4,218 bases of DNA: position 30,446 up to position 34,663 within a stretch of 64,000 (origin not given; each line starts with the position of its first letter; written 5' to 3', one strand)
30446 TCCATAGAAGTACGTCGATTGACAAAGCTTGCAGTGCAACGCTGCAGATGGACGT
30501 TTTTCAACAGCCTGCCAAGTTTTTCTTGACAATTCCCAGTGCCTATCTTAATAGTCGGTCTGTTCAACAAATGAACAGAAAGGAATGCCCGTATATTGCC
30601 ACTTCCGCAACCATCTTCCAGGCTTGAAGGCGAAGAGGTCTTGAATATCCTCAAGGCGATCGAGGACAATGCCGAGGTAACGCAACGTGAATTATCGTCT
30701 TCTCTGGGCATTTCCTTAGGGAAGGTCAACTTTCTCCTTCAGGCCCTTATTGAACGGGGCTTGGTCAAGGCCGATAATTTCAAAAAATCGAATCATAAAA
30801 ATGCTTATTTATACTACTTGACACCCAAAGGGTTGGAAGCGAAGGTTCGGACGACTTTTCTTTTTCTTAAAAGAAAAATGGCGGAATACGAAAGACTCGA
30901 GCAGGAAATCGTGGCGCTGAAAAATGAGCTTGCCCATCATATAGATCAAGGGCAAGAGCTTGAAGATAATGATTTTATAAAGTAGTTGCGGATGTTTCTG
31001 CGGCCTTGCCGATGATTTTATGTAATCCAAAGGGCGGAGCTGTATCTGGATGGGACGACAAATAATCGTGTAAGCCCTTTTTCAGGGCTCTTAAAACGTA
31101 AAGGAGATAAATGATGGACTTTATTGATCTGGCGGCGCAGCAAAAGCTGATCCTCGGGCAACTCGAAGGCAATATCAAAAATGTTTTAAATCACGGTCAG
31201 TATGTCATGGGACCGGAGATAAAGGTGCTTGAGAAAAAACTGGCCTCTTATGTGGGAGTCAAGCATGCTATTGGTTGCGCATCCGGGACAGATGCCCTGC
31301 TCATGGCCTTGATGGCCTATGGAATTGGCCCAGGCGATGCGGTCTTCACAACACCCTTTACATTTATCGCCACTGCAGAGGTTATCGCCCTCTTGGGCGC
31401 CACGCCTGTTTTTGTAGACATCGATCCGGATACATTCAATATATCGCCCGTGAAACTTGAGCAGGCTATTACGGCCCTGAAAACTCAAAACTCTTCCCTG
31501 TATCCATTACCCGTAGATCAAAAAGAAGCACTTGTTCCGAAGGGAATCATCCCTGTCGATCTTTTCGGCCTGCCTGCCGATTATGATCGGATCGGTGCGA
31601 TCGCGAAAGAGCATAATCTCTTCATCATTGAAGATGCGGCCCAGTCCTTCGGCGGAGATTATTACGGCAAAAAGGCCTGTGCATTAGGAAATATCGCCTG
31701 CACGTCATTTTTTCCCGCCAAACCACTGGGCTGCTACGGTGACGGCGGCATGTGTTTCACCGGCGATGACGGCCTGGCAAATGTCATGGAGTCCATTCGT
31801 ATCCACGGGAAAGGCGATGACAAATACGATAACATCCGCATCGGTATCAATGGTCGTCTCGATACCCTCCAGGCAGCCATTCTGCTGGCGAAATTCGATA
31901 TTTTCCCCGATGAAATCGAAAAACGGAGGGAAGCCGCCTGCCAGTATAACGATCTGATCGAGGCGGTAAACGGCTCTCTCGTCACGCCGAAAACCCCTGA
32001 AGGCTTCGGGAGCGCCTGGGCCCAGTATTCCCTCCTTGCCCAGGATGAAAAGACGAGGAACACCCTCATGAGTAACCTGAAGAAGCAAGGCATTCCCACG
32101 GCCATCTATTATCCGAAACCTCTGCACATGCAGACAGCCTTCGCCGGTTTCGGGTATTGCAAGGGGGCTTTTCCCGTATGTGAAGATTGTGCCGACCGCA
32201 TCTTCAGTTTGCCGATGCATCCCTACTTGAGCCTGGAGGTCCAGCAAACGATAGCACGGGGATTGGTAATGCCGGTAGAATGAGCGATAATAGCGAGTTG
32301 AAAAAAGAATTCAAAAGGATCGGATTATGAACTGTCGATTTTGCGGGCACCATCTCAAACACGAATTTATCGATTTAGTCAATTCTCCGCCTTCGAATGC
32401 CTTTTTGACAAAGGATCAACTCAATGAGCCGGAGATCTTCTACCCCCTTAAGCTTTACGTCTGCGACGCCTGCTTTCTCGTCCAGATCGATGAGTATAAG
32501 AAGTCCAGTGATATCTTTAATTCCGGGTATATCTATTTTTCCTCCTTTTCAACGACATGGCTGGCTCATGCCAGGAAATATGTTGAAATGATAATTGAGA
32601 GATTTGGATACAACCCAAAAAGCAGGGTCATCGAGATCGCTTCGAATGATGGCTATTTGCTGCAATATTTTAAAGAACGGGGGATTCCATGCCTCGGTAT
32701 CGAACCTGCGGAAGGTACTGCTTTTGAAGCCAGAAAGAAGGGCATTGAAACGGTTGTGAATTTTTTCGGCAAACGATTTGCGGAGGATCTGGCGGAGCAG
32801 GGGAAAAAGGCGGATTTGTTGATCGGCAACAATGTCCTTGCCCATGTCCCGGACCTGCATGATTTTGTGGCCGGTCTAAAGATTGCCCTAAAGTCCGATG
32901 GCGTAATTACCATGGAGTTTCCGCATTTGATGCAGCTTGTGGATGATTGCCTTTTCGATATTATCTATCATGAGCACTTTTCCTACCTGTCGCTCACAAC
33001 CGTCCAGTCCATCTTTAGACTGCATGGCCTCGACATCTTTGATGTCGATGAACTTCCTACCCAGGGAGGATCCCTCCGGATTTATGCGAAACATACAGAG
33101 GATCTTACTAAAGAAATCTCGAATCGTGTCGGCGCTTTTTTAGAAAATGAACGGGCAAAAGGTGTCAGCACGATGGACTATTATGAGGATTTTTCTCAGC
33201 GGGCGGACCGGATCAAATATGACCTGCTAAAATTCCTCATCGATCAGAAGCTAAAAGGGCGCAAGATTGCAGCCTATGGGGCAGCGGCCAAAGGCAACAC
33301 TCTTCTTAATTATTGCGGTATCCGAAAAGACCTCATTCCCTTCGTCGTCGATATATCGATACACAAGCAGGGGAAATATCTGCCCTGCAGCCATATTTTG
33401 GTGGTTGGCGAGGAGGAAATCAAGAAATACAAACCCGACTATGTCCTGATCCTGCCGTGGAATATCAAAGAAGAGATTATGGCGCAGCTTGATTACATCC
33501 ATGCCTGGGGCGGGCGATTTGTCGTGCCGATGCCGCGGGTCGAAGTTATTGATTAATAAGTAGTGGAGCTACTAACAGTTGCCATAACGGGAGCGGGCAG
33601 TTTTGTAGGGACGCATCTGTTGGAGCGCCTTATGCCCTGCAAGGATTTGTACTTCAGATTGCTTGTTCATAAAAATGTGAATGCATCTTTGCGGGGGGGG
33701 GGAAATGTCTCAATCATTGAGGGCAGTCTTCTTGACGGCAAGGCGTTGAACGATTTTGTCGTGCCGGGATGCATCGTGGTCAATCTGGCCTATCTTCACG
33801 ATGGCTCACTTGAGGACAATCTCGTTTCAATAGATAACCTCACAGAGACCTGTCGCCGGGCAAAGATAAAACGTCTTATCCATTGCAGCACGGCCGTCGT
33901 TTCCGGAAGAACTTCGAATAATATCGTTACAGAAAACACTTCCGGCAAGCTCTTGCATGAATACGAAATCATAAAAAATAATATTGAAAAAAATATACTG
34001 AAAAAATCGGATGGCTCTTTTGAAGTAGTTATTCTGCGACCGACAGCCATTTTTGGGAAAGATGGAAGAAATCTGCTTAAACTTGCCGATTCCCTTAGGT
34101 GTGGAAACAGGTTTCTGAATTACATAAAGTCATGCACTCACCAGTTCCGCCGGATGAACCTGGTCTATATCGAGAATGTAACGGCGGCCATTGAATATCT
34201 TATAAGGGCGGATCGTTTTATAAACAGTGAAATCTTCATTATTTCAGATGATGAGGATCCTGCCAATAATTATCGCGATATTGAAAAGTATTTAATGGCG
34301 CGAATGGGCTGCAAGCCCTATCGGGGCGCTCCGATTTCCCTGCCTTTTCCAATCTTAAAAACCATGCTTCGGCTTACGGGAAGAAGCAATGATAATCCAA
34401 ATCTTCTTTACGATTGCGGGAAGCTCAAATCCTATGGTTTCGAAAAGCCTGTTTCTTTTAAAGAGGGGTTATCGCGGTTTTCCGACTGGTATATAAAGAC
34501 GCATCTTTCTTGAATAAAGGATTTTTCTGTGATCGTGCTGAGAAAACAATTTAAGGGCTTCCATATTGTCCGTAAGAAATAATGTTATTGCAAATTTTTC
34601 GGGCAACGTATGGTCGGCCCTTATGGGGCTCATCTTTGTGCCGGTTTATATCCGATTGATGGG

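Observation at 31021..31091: Second copy of the ops/JUMPstart-like motif, heading the aminotransferase-to-GT2 EPS sub-operon just after the MarR-EPS regulator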

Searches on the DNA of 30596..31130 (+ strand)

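Call 7: search_rna_families(source=window, start=30950, end=31130, threshold=evalue, max_evalue=10, show_alignments=3)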
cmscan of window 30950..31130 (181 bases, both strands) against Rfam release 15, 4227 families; matches with E-value up to 10: 3.
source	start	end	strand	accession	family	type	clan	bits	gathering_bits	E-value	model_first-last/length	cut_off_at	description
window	31028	31056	-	RF01891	TUG1_3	Gene; lncRNA;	-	10.3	90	2.1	208-236/236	no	Taurine upregulated gene 1 conserved region 3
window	30967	31117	-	RF01807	GIR1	Gene; ribozyme;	-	9.9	100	3.1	1-201/201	no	GIR1 branching ribozyme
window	31067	31090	+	RF00623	P1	Gene;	-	9.8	100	6.8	157-180/180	no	Pseudomonas sRNA P1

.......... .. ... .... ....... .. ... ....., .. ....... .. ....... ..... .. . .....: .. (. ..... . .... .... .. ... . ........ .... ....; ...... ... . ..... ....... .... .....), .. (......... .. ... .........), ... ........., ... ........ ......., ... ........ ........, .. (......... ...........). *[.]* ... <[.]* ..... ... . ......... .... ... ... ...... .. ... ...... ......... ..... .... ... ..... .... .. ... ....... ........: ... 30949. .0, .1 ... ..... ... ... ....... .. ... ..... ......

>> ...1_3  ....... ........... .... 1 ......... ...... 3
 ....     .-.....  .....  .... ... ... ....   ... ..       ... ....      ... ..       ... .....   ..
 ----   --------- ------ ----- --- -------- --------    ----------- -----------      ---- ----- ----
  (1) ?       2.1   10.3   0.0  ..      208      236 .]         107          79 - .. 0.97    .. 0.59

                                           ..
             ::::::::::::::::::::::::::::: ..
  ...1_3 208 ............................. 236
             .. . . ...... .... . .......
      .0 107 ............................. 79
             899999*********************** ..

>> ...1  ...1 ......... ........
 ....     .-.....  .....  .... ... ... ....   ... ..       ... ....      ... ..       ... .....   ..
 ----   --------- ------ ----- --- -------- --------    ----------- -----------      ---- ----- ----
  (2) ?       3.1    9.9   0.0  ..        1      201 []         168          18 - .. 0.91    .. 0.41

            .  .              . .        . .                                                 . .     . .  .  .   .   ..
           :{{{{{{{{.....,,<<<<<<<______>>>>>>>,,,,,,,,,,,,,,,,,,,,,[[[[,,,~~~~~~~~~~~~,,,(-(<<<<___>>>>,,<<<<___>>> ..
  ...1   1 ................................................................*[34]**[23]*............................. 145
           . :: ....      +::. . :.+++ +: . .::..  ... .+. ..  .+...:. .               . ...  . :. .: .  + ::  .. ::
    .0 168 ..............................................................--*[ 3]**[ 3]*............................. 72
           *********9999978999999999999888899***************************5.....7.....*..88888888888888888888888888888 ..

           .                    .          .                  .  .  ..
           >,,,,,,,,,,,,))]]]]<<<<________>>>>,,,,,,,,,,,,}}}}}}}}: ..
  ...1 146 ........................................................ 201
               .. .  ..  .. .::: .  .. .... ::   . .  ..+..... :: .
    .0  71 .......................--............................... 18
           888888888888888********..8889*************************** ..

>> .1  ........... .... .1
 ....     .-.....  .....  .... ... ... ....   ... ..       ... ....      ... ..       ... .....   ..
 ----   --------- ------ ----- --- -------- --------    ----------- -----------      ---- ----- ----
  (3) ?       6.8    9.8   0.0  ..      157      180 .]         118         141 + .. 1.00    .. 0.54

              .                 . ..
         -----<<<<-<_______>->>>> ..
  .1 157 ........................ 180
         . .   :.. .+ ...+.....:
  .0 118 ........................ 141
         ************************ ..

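Call 27: search_rna_families(sources=[L058, L063, L069, L072, L073, L079], threshold=gathering, show_alignments=2)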
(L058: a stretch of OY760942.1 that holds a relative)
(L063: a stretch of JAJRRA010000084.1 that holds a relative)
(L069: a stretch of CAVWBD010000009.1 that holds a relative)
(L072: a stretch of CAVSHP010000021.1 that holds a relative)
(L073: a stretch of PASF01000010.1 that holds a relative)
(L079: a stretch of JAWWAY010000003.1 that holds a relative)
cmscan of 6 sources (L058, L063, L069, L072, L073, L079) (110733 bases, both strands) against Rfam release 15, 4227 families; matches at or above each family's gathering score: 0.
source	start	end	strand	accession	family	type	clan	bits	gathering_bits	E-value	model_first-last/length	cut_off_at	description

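Call 28: search_rna_families(source=L063, start=5780, end=5960, threshold=evalue, max_evalue=10, show_alignments=2)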
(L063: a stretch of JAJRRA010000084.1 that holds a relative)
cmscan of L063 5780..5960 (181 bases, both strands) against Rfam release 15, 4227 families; matches with E-value up to 10: 16.
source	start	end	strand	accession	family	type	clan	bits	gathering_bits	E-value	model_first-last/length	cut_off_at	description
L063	5816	5939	-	RF03265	mir-1460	Gene; miRNA;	-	34.6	74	0.00014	1-91/91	no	mir-1460 microRNA precursor family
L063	5817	5938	+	RF03968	mir-8934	Gene; miRNA;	-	19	100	1.1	1-88/88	no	mir-8934 microRNA precursor family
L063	5819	5936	+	RF03710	mir-1451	Gene; miRNA;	-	18.7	85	1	1-92/92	no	mir-1451 microRNA precursor family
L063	5813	5942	-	RF02662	BLi_r0872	Gene; antisense;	-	15.7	61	1.2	1-144/144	no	Bacillus asRNA 0872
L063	5788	5928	-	RF00435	ROSE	Cis-reg; thermoregulator;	-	15.1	45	3.9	1-94/94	no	Repression of heat shock gene expression (ROSE) element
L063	5817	5912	-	RF03968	mir-8934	Gene; miRNA;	-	14.8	100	9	1-88/88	no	mir-8934 microRNA precursor family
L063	5890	5933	+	RF00981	mir-939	Gene; miRNA;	-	13.8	84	8.1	1-82/82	no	mir-939 microRNA precursor family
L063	5820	5909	-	RF03292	mir-1301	Gene; miRNA;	-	13.7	63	8.2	1-80/80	no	mir-1301 microRNA precursor family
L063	5780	5861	-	RF03916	MIR400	Gene; miRNA;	-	13.4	83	4.9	1-77/103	3'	MIR400 microRNA precursor family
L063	5889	5942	+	RF02805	PyrR207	Gene; snRNA; snoRNA; HACA-box;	-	13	60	5.5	1-65/65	no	Pyrobaculum sRNA 207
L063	5869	5918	+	RF04218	HCV_5BSL1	Cis-reg;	-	12.9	44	2.4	1-47/47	no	Hepatitis C virus stem-loop I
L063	5862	5903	-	RF03289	mir-1205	Gene; miRNA;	-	12.9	75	4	1-63/63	no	mir-1205 microRNA precursor family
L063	5890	5914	-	RF02806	PyrR208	Gene; snRNA; snoRNA; HACA-box;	-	12.6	64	2.6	8-33/60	no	Pyrobaculum sRNA 208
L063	5860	5886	+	RF01707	JUMPstart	Cis-reg;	-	12.4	35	4.2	1-38/38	no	JUMPstart RNA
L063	5892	5920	+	RF02806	PyrR208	Gene; snRNA; snoRNA; HACA-box;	-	11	64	6.5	7-35/60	no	Pyrobaculum sRNA 208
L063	5894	5957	+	RF02248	Six3os1_3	Gene; lncRNA;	-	8.6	40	4.9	1-75/75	no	Six3os1 conserved region 3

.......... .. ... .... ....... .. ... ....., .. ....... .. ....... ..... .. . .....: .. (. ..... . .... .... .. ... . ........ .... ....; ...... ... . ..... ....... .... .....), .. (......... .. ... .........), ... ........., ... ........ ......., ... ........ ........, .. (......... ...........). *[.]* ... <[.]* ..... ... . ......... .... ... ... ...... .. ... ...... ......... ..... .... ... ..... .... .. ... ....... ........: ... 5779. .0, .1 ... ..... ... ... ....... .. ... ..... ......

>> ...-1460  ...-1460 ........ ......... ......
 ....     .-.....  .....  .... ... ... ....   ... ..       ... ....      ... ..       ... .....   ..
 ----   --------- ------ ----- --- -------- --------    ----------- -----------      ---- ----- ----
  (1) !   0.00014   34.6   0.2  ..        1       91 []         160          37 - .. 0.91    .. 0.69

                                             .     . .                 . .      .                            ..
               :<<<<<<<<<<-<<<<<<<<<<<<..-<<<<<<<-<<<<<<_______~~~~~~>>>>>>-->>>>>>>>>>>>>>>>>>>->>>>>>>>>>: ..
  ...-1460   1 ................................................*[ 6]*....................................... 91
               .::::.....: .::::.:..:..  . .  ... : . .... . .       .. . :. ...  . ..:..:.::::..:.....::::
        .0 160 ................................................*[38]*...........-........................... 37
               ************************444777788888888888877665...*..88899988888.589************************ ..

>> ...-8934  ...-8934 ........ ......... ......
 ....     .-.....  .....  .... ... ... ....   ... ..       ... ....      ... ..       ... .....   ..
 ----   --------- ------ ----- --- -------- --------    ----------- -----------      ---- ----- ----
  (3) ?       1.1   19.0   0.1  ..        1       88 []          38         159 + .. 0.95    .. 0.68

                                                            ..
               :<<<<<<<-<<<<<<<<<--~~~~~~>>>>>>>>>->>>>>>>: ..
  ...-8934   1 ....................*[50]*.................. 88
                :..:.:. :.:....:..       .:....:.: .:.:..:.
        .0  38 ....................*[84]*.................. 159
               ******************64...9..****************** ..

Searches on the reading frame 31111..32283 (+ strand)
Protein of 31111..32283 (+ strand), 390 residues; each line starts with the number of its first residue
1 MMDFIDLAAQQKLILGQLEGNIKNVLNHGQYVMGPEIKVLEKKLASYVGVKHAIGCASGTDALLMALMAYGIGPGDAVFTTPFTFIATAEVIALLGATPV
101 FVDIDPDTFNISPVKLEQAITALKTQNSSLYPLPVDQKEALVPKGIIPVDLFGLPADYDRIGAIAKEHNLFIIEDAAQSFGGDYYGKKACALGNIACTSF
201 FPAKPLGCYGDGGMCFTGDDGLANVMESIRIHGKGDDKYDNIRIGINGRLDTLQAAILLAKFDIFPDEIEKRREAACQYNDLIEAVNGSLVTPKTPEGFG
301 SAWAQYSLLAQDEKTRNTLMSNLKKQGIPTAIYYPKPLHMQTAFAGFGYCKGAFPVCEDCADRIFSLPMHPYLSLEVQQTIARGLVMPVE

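Call 12: search_protein_families(library=ncbifam, proteins=[window:31111-32283:+])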
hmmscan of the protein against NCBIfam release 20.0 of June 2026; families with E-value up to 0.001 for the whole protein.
window:31111-32283:+ (390 aa): 8 families
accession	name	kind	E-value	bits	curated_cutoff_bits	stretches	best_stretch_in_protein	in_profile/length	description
TIGR03588.1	PseC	equivalog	3.2e-66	223.8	423.5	1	22-385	17-376/380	UDP-4-amino-4,6-dideoxy-N-acetyl-beta-L-altrosamine transaminase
TIGR04181.1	NHT_00031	hypoth_equivalog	1.9e-60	204.7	420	1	33-368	28-357/359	LegC family aminotransferase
NF008687.0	PRK11706.1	equivalog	8.8e-52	176.1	375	1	38-383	34-368/375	dTDP-4-amino-4,6-dideoxygalactose transaminase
NF008658.2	PRK11658.1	equivalog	1.3e-50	172.1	631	1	21-376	19-364/379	UDP-4-amino-4-deoxy-L-arabinose aminotransferase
TIGR02379.1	ECA_wecE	subfamily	1.3e-43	149.2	434.85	1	37-382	33-368/376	dTDP-4-amino-4,6-dideoxy-D-glucose transaminase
TIGR04427.1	PLP_DesI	equivalog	2.2e-38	132.4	650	1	33-376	50-370/390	dTDP-4-dehydro-6-deoxyglucose aminotransferase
NF011936.0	PRK15407.1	equivalog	5.9e-36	124.1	423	2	33-234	63-252/440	lipopolysaccharide biosynthesis protein RfbH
NF005816.0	PRK07682.1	equivalog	0.00042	19.1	620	1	46-126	86-165/390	aminotransferase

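Call 13: search_protein_families(library=pfam, proteins=[window:31111-32283:+])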
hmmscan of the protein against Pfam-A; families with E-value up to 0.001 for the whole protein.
window:31111-32283:+ (390 aa): 2 families
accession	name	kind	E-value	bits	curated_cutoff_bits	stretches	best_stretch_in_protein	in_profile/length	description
PF01041.23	DegT_DnrJ_EryC1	-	2.9e-107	359.4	19.8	1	21-384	10-358/360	DegT/DnrJ/EryC1/StrS aminotransferase family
PF00155.27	Aminotran_1_2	-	4.8e-07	29.7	19.7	1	37-127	44-144/361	Aminotransferase class I and II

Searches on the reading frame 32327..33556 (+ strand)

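Call 12: search_protein_families(library=ncbifam, proteins=[window:32327-33556:+])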
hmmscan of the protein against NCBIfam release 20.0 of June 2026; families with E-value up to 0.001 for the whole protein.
window:32327-33556:+ (409 aa): 0 families

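Call 13: search_protein_families(library=pfam, proteins=[window:32327-33556:+])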
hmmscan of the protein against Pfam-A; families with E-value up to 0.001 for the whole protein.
window:32327-33556:+ (409 aa): 5 families
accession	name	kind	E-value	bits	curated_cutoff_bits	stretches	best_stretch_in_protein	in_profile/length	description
PF08484.17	Methyltransf_14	-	1.7e-62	210.4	23.5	1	244-403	1-160/160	C-methyltransferase C-terminal domain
PF08421.16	Methyltransf_13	-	6.9e-24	84.2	31.3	1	3-64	1-62/62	Putative zinc binding domain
PF13489.12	Methyltransf_23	-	1.1e-13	51.7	27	1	81-237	4-161/164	Methyltransferase domain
PF08242.18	Methyltransf_12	-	2.3e-06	28.7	30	1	103-194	2-98/98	Methyltransferase domain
PF08241.18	Methyltransf_11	-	5.2e-05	24.3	21.2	1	103-194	2-93/95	Methyltransferase domain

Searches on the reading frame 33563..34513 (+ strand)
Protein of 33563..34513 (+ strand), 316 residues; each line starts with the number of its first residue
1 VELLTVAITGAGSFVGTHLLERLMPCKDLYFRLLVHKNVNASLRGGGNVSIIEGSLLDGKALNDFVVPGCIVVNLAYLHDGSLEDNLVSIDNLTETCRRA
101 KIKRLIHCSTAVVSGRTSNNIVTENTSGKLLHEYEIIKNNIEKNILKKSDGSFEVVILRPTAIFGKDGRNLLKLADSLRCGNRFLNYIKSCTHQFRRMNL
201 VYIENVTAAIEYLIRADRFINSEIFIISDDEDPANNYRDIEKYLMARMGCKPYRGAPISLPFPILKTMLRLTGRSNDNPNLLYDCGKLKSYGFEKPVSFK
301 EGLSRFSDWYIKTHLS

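Call 12: search_protein_families(library=ncbifam, proteins=[window:33563-34513:+])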
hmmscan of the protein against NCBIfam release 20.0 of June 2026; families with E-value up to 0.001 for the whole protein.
window:33563-34513:+ (316 aa): 8 families
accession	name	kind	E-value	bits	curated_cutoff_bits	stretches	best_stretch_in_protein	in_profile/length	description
NF042422.1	oxyalk_red_OleD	equivalog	8.9e-11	41.7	580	1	6-209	3-210/329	2-alkyl-3-oxoalkanoate reductase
TIGR03466.1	HpnA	hypoth_equivalog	7.4e-09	34.9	367.65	1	6-166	3-173/327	hopanoid-associated sugar epimerase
NF042423.1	oxyalk_red_Shew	equivalog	1e-08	34.6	580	1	5-207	10-214/331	2-alkyl-3-oxoalkanoate reductase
NF052578.1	StrlDmthSdmBMthl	equivalog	1.6e-07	31.4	600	1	5-166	2-172/328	sterol demethylase protein SdmB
TIGR01179.1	galE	equivalog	1.7e-06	27.1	262.3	1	85-170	96-183/332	UDP-glucose 4-epimerase GalE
NF047837.1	UDPAcbARedWbcJ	equivalog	7e-05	21.9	500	0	108-212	77-182/372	UDP-2-acetamido-2,6-beta-L-arabino-hexul-4-ose reductase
TIGR04180.1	EDH_00030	hypoth_equivalog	0.00012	21.2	475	0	6-165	1-177/297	NAD-dependent 4,6-dehydratase LegB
TIGR01746.1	Thioester-redct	subfamily_domain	0.00067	19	213.35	0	83-167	109-199/371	thioester reductase domain-containing protein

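Call 13: search_protein_families(library=pfam, proteins=[window:33563-34513:+])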
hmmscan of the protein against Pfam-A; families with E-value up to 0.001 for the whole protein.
window:33563-34513:+ (316 aa): 5 families
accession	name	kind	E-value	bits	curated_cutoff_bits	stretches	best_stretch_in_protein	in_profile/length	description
PF01073.25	3Beta_HSD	-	2.7e-15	56.6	22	1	7-252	1-272/280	3-beta hydroxysteroid dehydrogenase/isomerase family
PF01370.27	Epimerase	-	2.8e-12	47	20.9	1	6-224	1-236/240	NAD dependent epimerase/dehydratase family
PF13460.12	NAD_binding_10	-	1.1e-08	35.6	27.2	1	10-167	1-150/184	NAD(P)H-binding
PF07993.18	NAD_binding_4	-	2.3e-08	34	20.1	1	73-166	99-210/258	Male sterility protein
PF04321.23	RmlD_sub_bind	-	0.00082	19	27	0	86-174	78-162/287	RmlD substrate binding domain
